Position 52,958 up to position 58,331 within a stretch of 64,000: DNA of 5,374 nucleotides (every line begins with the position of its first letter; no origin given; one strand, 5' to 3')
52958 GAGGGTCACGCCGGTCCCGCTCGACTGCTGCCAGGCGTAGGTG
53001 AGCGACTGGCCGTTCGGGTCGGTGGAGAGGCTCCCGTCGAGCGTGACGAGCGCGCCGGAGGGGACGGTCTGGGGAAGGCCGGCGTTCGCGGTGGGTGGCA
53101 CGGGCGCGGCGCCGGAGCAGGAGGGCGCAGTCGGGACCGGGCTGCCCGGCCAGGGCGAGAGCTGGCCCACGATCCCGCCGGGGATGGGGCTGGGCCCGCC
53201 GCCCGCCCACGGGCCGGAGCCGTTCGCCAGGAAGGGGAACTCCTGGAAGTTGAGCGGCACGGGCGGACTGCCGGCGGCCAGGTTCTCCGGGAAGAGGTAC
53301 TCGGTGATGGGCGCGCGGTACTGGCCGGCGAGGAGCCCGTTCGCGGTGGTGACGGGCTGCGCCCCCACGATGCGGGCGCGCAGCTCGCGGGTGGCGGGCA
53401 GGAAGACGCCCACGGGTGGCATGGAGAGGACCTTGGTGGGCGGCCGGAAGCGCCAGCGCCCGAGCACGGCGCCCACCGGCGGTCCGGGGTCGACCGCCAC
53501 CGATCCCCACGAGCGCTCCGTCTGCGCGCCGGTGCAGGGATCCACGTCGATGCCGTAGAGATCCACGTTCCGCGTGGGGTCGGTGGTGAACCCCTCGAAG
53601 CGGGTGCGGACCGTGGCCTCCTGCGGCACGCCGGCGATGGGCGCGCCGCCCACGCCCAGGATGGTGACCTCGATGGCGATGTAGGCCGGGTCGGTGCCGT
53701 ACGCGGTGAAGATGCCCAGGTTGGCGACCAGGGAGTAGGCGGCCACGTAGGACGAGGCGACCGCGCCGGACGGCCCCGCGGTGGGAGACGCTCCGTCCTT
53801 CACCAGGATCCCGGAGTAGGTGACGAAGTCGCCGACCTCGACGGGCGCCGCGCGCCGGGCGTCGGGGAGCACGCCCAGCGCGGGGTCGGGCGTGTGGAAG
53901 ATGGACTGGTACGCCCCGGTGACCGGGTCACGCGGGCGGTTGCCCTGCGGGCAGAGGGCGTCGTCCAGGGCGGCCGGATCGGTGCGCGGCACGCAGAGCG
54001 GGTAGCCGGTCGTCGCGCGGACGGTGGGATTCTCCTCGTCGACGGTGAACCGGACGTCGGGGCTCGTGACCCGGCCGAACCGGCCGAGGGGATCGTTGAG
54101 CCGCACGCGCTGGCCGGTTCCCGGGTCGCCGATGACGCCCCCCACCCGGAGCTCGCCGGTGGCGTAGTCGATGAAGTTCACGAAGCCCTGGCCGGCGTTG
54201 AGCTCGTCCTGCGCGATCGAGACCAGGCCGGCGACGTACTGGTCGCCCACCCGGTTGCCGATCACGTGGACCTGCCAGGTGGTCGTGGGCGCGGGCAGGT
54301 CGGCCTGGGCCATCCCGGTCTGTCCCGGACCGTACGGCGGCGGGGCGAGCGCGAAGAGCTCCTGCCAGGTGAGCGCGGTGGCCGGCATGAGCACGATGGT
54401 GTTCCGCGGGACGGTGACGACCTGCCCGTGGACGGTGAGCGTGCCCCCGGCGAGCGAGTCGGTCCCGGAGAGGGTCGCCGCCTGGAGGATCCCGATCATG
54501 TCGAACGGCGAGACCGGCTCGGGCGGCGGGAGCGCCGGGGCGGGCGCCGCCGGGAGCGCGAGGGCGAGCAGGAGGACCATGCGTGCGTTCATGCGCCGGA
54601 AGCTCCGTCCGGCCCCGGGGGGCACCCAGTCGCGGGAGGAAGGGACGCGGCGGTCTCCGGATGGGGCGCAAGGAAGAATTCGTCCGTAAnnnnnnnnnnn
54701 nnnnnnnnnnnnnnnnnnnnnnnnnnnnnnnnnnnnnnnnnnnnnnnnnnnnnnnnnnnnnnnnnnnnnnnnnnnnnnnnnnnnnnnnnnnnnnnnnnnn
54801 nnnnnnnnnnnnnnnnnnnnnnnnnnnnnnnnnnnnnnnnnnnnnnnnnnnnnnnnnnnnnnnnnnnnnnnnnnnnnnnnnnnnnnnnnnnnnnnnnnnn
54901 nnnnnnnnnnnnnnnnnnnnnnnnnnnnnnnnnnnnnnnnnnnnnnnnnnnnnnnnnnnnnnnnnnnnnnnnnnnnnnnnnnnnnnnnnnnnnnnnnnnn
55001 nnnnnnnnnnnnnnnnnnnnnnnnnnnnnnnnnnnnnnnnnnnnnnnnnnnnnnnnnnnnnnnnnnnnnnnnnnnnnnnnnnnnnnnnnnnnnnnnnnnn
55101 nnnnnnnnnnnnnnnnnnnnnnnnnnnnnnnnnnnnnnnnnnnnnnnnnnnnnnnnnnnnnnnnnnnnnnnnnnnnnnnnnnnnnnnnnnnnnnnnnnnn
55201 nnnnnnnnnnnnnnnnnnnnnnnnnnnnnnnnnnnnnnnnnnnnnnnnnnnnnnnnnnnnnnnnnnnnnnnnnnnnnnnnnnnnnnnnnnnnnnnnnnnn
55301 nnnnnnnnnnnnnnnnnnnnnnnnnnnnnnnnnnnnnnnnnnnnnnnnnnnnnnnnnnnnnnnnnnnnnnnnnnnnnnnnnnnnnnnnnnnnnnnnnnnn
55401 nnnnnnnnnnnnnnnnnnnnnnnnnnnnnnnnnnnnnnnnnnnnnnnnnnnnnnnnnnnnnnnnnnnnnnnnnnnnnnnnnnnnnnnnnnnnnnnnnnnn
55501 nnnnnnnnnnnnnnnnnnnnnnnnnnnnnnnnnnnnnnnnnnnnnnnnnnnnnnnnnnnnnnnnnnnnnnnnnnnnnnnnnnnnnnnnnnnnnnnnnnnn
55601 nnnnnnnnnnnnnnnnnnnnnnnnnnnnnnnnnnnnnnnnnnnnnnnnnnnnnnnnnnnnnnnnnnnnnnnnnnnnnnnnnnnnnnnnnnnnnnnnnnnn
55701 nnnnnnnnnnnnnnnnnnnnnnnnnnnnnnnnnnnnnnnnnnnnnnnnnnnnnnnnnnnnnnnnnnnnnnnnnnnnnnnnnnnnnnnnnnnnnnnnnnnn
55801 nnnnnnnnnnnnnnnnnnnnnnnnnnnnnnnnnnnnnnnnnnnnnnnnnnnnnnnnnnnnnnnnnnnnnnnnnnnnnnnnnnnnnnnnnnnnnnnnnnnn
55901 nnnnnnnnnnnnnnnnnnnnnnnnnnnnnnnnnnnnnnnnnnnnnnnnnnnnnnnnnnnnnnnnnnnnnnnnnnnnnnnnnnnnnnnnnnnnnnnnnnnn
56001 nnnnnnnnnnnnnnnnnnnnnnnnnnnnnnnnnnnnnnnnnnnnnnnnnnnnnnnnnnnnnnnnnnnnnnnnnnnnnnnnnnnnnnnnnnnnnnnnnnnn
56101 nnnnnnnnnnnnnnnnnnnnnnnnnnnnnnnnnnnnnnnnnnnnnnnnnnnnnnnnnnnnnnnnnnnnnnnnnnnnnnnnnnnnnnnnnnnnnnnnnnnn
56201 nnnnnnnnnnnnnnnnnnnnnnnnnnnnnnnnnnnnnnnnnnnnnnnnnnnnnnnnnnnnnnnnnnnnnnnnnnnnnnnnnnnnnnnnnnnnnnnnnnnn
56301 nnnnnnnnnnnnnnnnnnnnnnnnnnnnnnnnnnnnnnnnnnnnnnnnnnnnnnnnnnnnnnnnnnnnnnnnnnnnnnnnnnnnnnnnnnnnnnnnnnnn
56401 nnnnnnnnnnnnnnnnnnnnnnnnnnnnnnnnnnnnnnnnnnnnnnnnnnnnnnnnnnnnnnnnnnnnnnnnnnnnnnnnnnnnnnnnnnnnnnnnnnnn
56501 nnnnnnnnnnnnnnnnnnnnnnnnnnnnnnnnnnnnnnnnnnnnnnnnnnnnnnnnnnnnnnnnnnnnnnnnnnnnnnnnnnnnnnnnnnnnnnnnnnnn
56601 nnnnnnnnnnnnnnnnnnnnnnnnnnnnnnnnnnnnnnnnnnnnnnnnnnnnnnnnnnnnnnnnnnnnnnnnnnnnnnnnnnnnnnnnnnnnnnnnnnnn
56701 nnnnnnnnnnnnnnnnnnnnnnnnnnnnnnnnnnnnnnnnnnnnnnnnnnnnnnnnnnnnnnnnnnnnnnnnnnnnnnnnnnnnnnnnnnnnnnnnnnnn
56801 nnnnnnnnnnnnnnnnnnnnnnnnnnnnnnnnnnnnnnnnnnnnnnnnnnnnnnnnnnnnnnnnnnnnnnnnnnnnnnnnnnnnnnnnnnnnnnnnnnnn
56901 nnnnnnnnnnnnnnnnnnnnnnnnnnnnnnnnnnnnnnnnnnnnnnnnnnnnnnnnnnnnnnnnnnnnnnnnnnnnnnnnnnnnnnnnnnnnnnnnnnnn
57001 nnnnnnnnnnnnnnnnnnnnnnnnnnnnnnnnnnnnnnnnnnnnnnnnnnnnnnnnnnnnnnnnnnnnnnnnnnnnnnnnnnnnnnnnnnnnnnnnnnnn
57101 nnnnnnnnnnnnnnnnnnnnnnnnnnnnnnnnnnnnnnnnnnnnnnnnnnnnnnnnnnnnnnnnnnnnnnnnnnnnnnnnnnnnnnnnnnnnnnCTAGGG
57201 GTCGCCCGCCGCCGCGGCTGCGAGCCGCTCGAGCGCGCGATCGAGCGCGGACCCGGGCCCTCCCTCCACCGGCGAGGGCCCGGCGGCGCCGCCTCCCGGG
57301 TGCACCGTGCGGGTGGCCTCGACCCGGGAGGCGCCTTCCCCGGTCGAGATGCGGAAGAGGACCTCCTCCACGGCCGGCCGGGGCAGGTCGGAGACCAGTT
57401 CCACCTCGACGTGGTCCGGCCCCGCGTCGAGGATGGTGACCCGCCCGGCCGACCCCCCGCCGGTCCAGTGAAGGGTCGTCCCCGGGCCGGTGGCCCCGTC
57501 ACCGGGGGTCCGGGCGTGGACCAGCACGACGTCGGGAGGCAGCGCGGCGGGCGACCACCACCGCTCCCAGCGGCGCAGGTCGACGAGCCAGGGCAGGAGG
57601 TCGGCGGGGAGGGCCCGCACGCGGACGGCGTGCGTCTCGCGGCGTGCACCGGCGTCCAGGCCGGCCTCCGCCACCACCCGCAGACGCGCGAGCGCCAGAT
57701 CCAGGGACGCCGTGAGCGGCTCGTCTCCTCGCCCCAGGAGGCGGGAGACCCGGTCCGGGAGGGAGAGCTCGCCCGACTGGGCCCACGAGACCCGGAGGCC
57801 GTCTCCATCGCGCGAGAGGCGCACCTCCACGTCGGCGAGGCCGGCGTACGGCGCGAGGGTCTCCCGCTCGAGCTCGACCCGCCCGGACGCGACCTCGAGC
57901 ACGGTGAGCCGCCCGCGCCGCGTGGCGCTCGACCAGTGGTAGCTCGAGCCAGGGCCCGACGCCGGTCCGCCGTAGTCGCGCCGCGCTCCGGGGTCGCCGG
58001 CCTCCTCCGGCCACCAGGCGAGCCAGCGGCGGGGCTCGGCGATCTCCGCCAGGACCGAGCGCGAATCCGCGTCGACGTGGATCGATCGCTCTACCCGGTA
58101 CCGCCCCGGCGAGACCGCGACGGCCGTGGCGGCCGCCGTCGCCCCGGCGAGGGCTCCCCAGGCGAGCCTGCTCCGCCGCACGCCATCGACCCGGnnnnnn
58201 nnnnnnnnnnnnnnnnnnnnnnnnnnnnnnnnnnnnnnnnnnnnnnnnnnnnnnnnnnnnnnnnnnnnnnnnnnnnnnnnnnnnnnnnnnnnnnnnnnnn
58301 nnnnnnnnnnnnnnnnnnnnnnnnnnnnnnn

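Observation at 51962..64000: Envelope gene neighbourhood with duplicated modules: PKD-repeat secreted proteins, double-SRPBCC anchored proteins, a giant dihaem peroxidase and its own RpoH-like sigma factor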

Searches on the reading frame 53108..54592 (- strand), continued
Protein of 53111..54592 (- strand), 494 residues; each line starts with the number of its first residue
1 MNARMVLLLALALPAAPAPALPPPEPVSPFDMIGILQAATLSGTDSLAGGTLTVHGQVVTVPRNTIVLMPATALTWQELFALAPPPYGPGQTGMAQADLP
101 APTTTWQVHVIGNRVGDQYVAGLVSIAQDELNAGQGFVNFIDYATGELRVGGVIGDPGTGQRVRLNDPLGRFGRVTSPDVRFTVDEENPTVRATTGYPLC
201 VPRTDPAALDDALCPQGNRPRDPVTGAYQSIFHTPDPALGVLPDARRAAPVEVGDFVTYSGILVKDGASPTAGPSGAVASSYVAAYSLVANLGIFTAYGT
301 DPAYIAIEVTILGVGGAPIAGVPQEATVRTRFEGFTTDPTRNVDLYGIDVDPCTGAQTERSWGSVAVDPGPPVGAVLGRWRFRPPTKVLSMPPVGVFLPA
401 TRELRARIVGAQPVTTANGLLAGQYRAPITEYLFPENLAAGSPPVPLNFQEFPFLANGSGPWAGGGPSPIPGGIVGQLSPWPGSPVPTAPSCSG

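Call 112: search_protein_families(library=pfam, proteins=[L102:7164-9686:+, L102:14846-16249:-, L102:16368-18584:-, L082:7783-9936:+], max_evalue=0.01)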
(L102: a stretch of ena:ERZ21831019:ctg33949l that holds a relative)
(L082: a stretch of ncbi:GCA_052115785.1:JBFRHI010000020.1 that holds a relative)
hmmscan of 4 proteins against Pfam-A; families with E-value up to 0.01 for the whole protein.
L102:7164-9686:+ (840 aa): 1 family
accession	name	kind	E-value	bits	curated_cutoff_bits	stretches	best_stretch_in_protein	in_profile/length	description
PF21177.3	LIF-R_Ig-like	-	0.0025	18.6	27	1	631-668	29-66/77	Leukemia inhibitory factor receptor, Ig-like domain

L102:14846-16249:- (467 aa): 3 families
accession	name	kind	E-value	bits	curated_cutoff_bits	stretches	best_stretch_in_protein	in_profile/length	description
PF02630.20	SCO1-SenC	-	1.3e-20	74.2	22.8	1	47-161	6-115/134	SCO1/SenC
PF00034.26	Cytochrom_C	-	9.9e-08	33.6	21.3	1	218-305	2-88/90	Cytochrome c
PF13442.11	Cytochrome_CBB3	-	0.00015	22.5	27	1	217-265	3-35/68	Cytochrome C oxidase, cbb3-type, subunit III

L102:16368-18584:- (738 aa): 2 families
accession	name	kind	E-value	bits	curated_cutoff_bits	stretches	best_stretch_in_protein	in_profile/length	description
PF07731.20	Cu-oxidase_2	-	2.4e-15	56.9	20.4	1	603-701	29-131/137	Multicopper oxidase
PF07732.21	Cu-oxidase_3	-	0.0021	18.5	21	0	200-280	13-87/119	Multicopper oxidase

L082:7783-9936:+ (717 aa): 3 families
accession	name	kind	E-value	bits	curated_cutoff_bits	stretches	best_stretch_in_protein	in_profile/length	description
PF03150.19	CCP_MauG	-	4.1e-21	76.6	25.6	2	115-149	2-38/149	Di-haem cytochrome c peroxidase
PF21419.2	RoxA-like_Cyt-c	-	0.00041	20.3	26.7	1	580-612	2-34/39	RoxA-like, cytochrome c-like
PF13442.11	Cytochrome_CBB3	-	0.0068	17.2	27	0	468-492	2-24/68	Cytochrome C oxidase, cbb3-type, subunit III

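Call 113: search_protein_representatives(protein=window:53108-54520:-)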
Query: 471 residues. Proteins with E-value up to 0.001 (for the whole library): 994; up to 1e-10: 682; up to 1e-30: 318. The best 150 are listed.
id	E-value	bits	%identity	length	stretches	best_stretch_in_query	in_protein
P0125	7.7e-187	638.4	64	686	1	1-468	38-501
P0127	2.8e-173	593.7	62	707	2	2-317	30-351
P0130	9.3e-165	565.6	85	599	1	1-292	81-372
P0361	1.7e-160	551.6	60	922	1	3-469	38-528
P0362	2.5e-158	544.4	65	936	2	1-251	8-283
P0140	2.2e-155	534.7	60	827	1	3-468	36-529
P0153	1.1e-151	522.5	58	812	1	5-468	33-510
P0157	2.3e-149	514.9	62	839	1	3-461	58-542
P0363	3.2e-143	494.6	61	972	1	22-469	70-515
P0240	9.9e-139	479.8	60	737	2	2-389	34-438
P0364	3.3e-138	478.0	57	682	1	1-469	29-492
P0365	1.2e-132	459.7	56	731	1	2-469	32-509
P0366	3.1e-132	458.4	60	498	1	4-415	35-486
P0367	3.5e-131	454.9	54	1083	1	4-468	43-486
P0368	1.3e-129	449.7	56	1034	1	4-469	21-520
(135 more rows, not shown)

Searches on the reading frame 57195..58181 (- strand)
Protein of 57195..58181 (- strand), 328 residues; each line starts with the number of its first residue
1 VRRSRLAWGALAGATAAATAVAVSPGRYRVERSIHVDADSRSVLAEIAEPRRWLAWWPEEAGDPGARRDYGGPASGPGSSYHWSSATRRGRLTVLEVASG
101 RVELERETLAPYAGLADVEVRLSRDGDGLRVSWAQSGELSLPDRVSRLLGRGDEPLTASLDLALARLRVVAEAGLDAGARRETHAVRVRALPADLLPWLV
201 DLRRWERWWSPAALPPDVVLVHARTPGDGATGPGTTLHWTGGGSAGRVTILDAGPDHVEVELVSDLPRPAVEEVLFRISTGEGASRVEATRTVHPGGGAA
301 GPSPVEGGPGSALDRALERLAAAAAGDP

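Call 8: search_protein_families(library=pfam, proteins=[window:57195-58181:-], max_evalue=0.01)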
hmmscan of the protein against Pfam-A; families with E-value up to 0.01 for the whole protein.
window:57195-58181:- (328 aa): 1 family
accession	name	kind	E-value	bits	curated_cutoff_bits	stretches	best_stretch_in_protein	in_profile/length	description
PF10604.15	Polyketide_cyc2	-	2.1e-07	31.7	27.4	2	28-168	2-138/142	Polyketide cyclase / dehydrase and lipid transport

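Call 9: search_protein_families(library=ncbifam, proteins=[window:57195-58181:-], max_evalue=0.01)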
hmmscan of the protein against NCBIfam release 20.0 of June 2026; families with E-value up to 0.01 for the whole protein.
window:57195-58181:- (328 aa): 0 families
